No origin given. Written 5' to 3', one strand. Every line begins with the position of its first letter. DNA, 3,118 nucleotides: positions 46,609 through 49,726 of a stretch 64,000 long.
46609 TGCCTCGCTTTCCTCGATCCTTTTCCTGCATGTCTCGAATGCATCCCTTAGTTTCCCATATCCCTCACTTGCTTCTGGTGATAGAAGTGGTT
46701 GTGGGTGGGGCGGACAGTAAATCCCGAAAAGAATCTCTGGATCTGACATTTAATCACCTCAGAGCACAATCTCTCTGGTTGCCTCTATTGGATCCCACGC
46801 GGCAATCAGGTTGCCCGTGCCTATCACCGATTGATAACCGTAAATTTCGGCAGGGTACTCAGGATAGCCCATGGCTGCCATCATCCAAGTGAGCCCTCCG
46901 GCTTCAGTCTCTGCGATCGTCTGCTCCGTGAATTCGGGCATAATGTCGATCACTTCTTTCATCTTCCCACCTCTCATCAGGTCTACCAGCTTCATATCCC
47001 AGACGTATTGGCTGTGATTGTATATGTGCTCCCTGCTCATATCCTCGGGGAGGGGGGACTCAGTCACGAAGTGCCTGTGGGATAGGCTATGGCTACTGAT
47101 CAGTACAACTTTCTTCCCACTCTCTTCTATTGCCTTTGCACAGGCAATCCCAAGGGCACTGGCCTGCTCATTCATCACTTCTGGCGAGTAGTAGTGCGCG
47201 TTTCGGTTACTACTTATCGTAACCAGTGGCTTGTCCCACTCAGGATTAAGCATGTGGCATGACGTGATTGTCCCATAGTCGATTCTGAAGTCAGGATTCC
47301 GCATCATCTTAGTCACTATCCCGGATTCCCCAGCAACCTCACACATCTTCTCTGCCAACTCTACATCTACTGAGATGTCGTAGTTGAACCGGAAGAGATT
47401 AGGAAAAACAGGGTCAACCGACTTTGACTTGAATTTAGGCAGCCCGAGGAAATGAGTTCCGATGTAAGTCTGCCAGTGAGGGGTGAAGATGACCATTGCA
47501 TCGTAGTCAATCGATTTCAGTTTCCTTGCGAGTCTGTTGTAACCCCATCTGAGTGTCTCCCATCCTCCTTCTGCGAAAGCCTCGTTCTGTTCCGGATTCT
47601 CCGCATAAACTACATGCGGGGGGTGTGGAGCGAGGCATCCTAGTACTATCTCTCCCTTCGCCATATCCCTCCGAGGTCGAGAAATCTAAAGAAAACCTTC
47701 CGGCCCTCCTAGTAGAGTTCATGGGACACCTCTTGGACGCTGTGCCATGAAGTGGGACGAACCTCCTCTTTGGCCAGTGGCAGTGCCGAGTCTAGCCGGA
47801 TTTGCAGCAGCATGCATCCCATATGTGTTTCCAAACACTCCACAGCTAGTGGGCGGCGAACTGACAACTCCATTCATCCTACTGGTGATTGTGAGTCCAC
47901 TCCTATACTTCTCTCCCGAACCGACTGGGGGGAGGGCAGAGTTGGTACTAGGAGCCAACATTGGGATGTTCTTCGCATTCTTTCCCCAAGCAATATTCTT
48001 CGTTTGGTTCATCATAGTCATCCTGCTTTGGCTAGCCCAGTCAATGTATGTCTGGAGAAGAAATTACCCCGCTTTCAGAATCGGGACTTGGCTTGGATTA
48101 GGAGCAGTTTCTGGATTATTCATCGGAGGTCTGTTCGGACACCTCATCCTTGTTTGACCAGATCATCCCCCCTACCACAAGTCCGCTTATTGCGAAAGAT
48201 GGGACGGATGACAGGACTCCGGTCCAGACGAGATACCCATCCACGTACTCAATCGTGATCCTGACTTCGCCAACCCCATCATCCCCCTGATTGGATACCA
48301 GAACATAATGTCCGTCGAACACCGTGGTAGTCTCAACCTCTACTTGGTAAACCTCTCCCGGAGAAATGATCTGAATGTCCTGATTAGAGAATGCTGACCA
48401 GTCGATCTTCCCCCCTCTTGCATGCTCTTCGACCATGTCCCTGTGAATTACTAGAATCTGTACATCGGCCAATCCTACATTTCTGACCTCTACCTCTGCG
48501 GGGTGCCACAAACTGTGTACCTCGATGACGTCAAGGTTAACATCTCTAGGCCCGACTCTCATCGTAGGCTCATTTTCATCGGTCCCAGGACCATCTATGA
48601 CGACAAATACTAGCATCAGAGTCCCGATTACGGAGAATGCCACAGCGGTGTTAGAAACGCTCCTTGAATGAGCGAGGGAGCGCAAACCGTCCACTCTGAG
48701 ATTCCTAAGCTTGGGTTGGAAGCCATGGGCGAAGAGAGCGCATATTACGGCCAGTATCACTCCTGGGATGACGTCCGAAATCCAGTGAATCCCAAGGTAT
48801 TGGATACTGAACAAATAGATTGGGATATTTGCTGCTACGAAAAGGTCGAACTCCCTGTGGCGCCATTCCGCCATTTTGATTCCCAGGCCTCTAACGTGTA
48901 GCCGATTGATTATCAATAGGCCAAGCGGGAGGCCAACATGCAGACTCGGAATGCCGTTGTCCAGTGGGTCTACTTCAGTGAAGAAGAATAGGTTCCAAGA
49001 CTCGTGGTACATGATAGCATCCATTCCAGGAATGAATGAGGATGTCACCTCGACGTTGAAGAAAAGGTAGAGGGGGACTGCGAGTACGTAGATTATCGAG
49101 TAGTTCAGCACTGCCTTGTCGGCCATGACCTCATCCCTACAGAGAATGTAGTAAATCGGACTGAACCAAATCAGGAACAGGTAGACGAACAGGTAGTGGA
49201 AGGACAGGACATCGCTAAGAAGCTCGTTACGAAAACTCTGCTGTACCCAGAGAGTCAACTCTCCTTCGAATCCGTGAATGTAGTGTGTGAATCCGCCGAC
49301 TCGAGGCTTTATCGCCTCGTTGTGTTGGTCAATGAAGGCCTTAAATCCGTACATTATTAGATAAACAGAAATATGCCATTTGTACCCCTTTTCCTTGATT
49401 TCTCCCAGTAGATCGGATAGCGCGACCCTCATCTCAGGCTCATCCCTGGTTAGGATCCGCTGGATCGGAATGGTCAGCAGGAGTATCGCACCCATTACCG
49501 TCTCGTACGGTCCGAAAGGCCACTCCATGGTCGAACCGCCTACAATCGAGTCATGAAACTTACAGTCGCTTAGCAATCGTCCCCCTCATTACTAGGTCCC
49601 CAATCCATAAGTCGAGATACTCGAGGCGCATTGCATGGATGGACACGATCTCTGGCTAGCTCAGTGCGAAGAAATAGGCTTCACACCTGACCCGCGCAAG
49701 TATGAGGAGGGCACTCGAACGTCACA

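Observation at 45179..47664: LigB-type alpha/beta extradiol dioxygenase pair plus RidA deaminase: a 2-aminophenol-dioxygenase-like module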

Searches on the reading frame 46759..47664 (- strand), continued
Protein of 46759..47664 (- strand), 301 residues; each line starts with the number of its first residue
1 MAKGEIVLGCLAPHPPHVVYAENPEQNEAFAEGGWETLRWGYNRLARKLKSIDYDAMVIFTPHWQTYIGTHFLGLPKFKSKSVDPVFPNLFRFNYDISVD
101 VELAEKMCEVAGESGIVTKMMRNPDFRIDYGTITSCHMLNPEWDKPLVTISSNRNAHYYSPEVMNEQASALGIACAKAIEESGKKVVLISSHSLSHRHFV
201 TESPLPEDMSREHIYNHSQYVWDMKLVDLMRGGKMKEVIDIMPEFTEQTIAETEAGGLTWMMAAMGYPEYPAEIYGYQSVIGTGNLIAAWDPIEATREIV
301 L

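Call 62: search_solved_structures(query=L089:5297-6022:+, max_evalue=0.001)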
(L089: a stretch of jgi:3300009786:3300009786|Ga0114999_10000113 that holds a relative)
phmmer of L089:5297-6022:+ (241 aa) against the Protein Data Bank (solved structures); distinct sequences matched with E-value up to 0.001: 53.
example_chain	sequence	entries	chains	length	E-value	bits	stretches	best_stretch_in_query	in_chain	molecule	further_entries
4qpd_A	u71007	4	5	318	1e-13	54.8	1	93-211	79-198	10-formyltetrahydrofolate dehydrogenase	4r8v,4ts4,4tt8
4qpc_A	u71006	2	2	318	1.5e-13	54.2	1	93-208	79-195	10-formyltetrahydrofolate dehydrogenase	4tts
6ci2_A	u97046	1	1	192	4e-11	46.3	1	95-180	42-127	formyltransferase PseJ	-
6ci4_A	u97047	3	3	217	5.3e-11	45.9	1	95-180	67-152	formyltransferase PseJ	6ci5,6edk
2bw0_A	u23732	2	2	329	3e-10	43.4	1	93-209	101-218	10-FORMYLTETRAHYDROFOLATE DEHYDROGENASE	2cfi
3auf_A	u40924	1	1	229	3.4e-10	43.3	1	87-199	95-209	Glycinamide ribonucleotide transformylase 1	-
1zlx_A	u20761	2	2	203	3.7e-10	43.2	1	89-193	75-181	Phosphoribosylglycinamide formyltransferase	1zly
1meo_A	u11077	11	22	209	3.9e-10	43.1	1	89-194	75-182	Phosphoribosylglycinamide formyltransferase | Trifunctional purine biosynthetic protein adenosine-3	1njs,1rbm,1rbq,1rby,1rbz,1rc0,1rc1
4zyt_A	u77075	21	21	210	3.9e-10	43.1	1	89-194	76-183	Trifunctional purine biosynthetic protein adenosine-3 | Phosphoribosylglycinamide formyltransferase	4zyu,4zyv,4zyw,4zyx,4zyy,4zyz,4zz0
1mej_B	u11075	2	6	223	4.5e-10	42.9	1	89-194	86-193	Phosphoribosylglycinamide formyltransferase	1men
1s3i_A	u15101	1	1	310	6.5e-10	42.3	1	93-210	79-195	10-formyltetrahydrofolate dehydrogenase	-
5j9f_A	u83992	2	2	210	7.4e-10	42.2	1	89-194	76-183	Trifunctional purine biosynthetic protein adenosine-3 | Phosphoribosylglycinamide formyltransferase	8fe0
5vys_A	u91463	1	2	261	2.7e-09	40.3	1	74-194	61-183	Gdp-mannose 4,6-dehydratase / gdp-4-amino-4,6-dideoxy-d-mannose formyltransferase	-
5vyr_A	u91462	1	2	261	2.8e-09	40.3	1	75-194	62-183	Gdp-mannose 4,6-dehydratase / gdp-4-amino-4,6-dideoxy-d-mannose formyltransferase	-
7rlu_A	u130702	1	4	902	3.9e-09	39.8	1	93-209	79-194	Cytosolic 10-formyltetrahydrofolate dehydrogenase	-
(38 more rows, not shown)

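Call 66: find_encoding_contigs(protein=P0515, flank=8000, max_places=1)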
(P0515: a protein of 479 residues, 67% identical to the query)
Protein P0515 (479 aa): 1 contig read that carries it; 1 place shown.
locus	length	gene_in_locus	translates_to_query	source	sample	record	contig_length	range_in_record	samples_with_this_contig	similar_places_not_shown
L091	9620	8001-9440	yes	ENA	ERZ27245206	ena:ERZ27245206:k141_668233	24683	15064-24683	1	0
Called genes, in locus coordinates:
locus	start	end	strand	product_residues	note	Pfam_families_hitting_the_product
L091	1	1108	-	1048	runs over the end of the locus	-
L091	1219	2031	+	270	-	PF08704:GCD14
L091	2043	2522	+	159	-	PF04138:GtrA_DPMS_TM (weak)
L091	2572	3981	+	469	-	PF01336:tRNA_anti-codon, PF00152:tRNA-synt_2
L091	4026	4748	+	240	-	PF00551:Formyl_trans_N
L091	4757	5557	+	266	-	PF00106:adh_short, PF13561:adh_short_C2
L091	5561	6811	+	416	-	PF00296:Bac_luciferase (weak)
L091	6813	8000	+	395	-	PF06089:Asparaginase_II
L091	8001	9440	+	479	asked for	PF00171:Aldedh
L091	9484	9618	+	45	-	?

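Call 67: find_encoding_contigs(protein=P0501, flank=8000, max_places=1)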
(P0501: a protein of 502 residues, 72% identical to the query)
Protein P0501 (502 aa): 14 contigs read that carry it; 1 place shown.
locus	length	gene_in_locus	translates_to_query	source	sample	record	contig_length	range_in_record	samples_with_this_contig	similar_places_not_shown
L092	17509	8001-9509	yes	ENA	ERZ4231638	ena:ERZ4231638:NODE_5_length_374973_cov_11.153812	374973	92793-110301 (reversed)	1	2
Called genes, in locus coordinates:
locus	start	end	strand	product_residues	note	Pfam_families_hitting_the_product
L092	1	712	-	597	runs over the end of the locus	-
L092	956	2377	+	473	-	PF01336:tRNA_anti-codon, PF00152:tRNA-synt_2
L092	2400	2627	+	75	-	-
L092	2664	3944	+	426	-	-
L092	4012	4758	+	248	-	PF00551:Formyl_trans_N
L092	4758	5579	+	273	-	PF00106:adh_short, PF08659:KR (weak), PF13561:adh_short_C2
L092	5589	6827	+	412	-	PF00296:Bac_luciferase (weak)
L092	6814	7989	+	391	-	PF06089:Asparaginase_II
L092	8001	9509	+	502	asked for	PF00171:Aldedh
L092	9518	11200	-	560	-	PF00324:AA_permease, PF13520:AA_permease_2, PF00036:EF-hand_1 (faint), PF13405:EF-hand_6 (faint), PF13499:EF-hand_7 (weak)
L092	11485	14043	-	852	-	PF01663:Phosphodiest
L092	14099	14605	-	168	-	-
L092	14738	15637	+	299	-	PF02900:LigB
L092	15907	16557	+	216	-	PF02900:LigB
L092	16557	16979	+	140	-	PF01042:Ribonuc_L-PSP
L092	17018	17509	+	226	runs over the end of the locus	PF02517:Rce1-like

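Call 74: find_encoding_contigs(protein=P0282, flank=8000, max_places=2)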
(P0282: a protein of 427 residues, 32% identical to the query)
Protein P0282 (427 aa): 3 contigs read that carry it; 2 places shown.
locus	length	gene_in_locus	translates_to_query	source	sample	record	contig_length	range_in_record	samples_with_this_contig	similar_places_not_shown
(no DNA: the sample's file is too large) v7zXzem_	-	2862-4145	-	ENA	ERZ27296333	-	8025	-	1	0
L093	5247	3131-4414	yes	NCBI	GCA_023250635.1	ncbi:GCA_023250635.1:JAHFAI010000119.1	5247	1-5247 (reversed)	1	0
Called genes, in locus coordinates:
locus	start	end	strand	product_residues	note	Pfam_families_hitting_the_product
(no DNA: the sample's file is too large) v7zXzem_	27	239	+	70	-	-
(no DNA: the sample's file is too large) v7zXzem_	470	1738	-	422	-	PF00443:UCH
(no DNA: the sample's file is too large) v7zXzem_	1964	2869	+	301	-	PF02900:LigB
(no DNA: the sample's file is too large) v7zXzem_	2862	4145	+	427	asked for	PF02900:LigB, PF01042:Ribonuc_L-PSP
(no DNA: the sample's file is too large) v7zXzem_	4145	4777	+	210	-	PF04199:Cyclase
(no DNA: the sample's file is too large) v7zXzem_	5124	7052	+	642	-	PF13589:HATPase_c_3, PF00183:HSP90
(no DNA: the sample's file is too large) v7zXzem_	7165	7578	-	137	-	PF01850:PIN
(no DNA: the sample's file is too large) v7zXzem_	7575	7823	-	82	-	PF02604:PhdYeFM_antitox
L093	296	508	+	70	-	-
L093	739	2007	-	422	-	PF00443:UCH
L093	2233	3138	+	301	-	PF02900:LigB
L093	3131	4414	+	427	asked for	PF02900:LigB, PF01042:Ribonuc_L-PSP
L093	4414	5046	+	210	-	PF04199:Cyclase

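Call 75: find_encoding_contigs(protein=P0350, flank=8000, max_places=2)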
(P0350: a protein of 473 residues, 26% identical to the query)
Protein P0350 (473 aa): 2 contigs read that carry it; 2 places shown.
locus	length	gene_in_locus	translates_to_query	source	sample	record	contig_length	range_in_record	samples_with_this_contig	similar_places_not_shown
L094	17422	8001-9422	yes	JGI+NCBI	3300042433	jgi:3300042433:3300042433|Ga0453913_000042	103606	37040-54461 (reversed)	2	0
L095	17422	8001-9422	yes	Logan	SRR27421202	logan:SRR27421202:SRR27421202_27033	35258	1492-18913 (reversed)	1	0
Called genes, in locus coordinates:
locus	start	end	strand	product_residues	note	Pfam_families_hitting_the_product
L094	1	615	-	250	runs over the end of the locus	PF00082:Peptidase_S8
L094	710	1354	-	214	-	-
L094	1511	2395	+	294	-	PF01148:CTP_transf_1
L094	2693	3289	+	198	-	PF00106:adh_short, PF13561:adh_short_C2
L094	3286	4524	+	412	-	PF00296:Bac_luciferase (faint)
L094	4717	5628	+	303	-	PF06089:Asparaginase_II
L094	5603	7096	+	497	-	PF00171:Aldedh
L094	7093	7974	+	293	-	PF02900:LigB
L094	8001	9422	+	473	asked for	PF02900:LigB, PF01042:Ribonuc_L-PSP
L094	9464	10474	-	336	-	PF13310:Virulence_RhuM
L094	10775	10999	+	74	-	-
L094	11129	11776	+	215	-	-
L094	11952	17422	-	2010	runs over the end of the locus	PF00270:DEAD, PF09369:MZB (faint), PF00271:Helicase_C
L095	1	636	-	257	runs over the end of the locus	PF00082:Peptidase_S8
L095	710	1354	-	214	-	-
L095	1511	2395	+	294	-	PF01148:CTP_transf_1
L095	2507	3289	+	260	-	PF00106:adh_short, PF13561:adh_short_C2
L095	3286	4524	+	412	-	PF00296:Bac_luciferase (faint)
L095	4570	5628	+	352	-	PF06089:Asparaginase_II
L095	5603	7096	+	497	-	PF00171:Aldedh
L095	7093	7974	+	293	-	PF02900:LigB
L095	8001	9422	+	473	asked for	PF02900:LigB, PF01042:Ribonuc_L-PSP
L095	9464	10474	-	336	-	PF13310:Virulence_RhuM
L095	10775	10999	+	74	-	-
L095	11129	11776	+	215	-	-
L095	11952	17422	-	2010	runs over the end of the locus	PF00270:DEAD, PF09369:MZB (faint), PF00271:Helicase_C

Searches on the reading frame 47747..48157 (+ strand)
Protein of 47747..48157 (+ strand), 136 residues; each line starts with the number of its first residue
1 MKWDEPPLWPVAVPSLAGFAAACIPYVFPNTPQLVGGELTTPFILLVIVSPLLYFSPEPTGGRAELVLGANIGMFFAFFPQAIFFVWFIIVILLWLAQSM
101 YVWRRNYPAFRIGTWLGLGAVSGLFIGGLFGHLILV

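Call 14: search_protein_families(library=pfam, proteins=[window:47747-48157:+], max_evalue=0.001)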
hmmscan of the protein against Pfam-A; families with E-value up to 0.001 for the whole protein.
window:47747-48157:+ (136 aa): 0 families

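Call 50: search_protein_families(library=ncbifam, proteins=[window:47747-48157:+], max_evalue=0.00001)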
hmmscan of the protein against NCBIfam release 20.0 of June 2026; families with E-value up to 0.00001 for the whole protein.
window:47747-48157:+ (136 aa): 0 families

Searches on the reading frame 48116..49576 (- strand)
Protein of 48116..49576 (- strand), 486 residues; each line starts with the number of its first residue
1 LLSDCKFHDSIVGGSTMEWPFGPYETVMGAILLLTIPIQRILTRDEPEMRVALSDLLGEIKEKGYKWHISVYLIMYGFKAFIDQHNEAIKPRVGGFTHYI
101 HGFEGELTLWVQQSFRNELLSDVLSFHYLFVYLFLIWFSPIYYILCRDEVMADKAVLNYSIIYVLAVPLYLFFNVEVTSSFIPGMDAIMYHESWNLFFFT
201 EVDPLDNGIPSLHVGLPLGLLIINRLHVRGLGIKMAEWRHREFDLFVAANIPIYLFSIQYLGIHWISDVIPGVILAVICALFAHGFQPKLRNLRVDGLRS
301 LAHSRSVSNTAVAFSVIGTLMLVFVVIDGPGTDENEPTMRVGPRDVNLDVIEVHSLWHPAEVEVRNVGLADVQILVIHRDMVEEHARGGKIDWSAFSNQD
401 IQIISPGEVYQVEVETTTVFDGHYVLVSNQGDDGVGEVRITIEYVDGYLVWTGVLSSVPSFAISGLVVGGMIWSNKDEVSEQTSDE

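Call 14: search_protein_families(library=pfam, proteins=[window:48116-49576:-], max_evalue=0.001)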
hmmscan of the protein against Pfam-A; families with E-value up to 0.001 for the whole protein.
window:48116-49576:- (486 aa): 2 families
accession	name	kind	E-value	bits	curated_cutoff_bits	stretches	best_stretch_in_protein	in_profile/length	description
PF14378.12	PAP2_3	-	8.4e-06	26.2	27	1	110-281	17-189/190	PAP2 superfamily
PF01569.27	PAP2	-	0.00045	20.4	27.2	1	254-289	92-127/130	PAP2 superfamily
